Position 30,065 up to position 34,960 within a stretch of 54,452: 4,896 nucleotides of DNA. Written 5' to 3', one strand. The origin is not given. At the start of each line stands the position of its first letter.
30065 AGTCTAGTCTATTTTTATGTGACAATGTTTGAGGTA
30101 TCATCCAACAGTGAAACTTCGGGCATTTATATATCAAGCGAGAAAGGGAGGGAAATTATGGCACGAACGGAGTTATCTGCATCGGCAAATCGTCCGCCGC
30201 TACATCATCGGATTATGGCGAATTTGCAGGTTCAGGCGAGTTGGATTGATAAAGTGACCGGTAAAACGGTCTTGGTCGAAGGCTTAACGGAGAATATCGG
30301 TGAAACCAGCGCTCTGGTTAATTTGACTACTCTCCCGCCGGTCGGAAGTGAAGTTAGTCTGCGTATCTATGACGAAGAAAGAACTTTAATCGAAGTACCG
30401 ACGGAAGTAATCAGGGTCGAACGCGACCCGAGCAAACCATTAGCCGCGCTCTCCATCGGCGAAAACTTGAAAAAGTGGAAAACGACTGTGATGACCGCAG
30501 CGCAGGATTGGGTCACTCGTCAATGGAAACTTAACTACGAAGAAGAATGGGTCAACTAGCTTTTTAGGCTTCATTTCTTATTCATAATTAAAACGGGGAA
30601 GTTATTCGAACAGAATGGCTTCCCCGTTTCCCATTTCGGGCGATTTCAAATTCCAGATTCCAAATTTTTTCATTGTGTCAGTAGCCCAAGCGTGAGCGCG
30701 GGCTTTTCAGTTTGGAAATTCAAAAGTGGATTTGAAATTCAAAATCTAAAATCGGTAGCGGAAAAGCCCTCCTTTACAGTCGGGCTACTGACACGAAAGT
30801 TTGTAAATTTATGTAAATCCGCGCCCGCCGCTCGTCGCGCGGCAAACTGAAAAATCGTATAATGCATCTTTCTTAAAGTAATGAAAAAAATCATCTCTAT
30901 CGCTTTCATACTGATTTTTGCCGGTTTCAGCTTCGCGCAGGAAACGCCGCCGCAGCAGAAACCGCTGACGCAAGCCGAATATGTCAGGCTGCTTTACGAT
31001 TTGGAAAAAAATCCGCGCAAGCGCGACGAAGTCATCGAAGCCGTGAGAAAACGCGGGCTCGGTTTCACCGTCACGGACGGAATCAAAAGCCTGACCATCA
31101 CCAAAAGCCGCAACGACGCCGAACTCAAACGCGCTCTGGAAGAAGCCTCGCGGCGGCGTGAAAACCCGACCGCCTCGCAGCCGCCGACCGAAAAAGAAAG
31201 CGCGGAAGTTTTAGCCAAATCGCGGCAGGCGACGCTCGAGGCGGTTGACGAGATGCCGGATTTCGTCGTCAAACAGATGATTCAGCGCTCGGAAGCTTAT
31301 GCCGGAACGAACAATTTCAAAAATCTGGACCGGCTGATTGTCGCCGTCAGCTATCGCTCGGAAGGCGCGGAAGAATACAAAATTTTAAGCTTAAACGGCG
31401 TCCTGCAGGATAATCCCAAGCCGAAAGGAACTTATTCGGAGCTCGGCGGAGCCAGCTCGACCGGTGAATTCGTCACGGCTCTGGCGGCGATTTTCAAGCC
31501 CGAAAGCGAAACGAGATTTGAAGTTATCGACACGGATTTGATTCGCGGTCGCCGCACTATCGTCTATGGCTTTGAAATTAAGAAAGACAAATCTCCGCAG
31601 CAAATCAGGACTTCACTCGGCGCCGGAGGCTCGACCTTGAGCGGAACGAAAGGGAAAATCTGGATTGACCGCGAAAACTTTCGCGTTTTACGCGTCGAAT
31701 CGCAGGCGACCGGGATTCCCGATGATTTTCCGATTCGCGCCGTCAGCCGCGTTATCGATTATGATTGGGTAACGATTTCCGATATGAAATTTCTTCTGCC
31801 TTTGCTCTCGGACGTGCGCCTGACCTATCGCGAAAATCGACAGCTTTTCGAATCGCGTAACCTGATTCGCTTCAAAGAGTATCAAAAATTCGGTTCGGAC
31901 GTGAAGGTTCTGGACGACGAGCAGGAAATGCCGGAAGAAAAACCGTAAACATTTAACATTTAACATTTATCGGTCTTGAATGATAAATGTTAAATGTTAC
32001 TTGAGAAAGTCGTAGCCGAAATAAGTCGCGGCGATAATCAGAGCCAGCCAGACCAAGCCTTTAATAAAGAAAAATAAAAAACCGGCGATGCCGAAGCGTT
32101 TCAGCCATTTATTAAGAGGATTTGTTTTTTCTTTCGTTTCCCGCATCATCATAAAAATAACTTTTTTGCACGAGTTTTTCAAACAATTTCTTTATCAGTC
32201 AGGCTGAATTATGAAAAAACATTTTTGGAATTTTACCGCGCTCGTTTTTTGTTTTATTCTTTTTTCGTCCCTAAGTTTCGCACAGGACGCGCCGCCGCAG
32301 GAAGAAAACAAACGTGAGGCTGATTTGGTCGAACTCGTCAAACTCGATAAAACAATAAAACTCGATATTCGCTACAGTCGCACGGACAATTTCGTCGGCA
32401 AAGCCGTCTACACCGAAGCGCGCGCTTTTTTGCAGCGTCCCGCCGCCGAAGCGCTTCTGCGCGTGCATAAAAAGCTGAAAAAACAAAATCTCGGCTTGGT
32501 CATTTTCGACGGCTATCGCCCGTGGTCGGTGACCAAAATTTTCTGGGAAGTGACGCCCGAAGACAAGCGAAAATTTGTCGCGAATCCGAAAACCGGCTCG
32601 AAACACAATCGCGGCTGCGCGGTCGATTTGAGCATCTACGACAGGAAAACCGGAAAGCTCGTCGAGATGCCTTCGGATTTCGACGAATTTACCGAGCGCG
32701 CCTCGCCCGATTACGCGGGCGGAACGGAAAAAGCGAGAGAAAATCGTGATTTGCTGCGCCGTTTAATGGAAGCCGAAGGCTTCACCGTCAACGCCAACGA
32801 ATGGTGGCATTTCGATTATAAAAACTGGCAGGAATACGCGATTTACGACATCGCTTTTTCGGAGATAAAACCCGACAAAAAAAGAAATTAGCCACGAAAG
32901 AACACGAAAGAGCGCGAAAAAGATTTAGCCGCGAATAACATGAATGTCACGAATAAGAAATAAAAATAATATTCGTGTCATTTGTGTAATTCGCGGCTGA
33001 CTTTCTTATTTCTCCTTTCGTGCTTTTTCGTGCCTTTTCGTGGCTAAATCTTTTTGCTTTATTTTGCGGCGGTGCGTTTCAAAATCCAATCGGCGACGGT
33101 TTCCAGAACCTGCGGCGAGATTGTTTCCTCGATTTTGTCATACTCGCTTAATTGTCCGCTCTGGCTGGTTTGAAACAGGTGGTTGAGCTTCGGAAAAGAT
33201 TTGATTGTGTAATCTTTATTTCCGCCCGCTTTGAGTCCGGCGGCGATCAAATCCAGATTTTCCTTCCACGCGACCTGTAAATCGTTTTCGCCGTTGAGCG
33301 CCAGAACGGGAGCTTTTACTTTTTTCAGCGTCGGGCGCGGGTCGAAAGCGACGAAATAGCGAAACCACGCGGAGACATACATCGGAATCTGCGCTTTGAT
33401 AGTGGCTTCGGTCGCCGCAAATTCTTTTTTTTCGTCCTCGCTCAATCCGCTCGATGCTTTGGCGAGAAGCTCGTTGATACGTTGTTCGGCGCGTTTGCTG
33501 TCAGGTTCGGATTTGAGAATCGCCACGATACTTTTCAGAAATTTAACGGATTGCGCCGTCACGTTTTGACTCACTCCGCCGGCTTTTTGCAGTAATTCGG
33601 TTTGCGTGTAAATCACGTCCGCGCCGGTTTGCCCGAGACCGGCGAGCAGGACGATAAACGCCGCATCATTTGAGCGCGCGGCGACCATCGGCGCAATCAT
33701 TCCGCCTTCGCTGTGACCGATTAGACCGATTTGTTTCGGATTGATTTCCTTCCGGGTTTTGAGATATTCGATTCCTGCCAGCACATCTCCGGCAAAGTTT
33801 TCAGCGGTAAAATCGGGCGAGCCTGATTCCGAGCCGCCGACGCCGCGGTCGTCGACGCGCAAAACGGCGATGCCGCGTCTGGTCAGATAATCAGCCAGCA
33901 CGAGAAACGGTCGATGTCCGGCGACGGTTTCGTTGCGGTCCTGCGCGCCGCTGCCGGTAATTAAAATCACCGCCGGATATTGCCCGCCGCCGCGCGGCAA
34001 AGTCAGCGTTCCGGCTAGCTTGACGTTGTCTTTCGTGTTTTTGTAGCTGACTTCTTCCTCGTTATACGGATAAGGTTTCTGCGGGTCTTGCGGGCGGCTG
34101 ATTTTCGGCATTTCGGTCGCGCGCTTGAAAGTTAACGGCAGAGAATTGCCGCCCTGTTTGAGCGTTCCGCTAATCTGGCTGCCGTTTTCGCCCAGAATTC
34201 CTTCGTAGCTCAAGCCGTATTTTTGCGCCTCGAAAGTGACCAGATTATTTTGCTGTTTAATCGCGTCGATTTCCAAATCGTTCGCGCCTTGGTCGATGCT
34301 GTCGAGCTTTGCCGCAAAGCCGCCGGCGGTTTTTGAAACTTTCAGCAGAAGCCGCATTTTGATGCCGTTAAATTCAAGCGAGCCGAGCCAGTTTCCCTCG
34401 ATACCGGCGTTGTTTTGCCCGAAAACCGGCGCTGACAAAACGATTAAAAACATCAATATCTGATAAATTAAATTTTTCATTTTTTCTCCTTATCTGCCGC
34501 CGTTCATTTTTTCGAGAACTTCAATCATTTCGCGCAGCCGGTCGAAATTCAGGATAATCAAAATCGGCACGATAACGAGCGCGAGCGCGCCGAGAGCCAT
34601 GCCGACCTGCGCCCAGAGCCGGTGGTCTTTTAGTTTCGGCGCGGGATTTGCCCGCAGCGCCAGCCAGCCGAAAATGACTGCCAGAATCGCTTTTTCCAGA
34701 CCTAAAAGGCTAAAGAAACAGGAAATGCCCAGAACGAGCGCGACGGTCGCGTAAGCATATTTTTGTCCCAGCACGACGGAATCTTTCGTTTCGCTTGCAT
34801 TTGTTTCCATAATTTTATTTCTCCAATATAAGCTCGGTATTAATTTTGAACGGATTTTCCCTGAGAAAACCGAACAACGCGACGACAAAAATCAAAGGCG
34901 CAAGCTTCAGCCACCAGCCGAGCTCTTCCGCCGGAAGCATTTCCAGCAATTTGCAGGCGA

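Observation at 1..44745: Many intergenic gaps hold a long near-perfect hairpin whose arms are 7-10-nt tandem units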

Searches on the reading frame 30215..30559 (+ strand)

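Call 73: search_protein_families(library=pfam, proteins=[window:30215-30559:+])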
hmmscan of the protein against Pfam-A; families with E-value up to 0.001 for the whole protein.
window:30215-30559:+ (114 aa): 1 family
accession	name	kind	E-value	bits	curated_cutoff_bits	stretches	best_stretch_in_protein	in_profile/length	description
PF07238.19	PilZ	-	0.0007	20.3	22.5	1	21-72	23-76/102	PilZ domain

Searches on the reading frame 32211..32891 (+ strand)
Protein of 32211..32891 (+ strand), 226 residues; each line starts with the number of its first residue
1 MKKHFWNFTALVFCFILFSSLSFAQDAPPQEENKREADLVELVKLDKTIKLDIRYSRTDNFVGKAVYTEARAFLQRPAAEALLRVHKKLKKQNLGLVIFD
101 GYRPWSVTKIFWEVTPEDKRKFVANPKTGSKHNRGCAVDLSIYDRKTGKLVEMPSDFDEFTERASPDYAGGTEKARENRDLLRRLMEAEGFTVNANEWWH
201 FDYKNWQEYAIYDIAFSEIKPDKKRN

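Call 53: search_protein_families(library=pfam, proteins=[window:32211-32891:+])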
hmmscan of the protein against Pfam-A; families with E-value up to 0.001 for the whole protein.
window:32211-32891:+ (226 aa): 2 families
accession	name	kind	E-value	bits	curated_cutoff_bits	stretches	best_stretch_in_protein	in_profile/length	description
PF01427.22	Peptidase_M15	-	1.8e-36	126.2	27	1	36-205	2-186/199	D-ala-D-ala dipeptidase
PF02557.22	VanY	-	4.6e-06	26.9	25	1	74-203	4-129/132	D-alanyl-D-alanine carboxypeptidase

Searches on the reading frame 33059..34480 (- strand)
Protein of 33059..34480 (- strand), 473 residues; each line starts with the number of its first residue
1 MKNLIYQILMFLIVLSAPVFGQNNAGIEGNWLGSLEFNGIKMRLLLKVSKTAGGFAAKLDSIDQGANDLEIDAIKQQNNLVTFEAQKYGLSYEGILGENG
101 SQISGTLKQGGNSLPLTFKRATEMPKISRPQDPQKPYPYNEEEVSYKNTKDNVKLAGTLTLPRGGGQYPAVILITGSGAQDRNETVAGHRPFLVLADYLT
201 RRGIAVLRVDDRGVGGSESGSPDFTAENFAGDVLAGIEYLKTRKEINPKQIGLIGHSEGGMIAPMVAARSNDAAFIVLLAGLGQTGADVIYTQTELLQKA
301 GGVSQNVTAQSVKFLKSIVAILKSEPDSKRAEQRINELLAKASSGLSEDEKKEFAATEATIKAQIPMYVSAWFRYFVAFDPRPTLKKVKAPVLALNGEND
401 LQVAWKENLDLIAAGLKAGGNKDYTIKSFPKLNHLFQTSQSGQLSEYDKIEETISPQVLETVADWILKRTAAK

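Call 8: find_encoding_contigs(protein=window:33059-34480:-, flank=3000, max_places=6)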
Protein window:33059-34480:- (473 aa): 2 contigs read that carry it; 1 place shown.
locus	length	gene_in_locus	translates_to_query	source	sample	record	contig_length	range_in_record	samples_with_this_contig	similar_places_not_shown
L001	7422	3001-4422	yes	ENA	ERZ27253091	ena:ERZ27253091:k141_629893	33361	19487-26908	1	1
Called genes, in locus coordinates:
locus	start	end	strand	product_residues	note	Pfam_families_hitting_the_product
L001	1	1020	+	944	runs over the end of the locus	PF00675:Peptidase_M16, PF05193:Peptidase_M16_C, PF00675:Peptidase_M16, PF05193:Peptidase_M16_C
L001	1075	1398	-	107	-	-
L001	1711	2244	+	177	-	PF07638:Sigma70_ECF (weak), PF04542:Sigma70_r2, PF08281:Sigma70_r4_2, PF04545:Sigma70_r4, PF13384:HTH_23 (faint)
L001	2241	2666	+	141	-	-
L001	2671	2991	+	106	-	PF13828:DUF4190 (weak)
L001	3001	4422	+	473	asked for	PF01738:DLH (faint), PF02129:Peptidase_S15, PF20434:BD-FAE (faint), PF00561:Abhydrolase_1, PF12697:Abhydrolase_6, PF00326:Peptidase_S9 (weak), PF12146:Hydrolase_4, PF08840:BAAT_C (weak)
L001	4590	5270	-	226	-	PF01427:Peptidase_M15, PF02557:VanY (weak)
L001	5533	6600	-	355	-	-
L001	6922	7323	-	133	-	-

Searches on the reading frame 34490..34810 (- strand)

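Call 73: search_protein_families(library=pfam, proteins=[window:34490-34810:-])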
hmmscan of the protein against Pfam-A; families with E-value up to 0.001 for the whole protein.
window:34490-34810:- (106 aa): 1 family
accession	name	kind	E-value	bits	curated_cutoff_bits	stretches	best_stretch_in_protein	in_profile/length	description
PF13828.11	DUF4190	-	4.1e-07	30.1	35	1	20-81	1-59/62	Domain of unknown function (DUF4190)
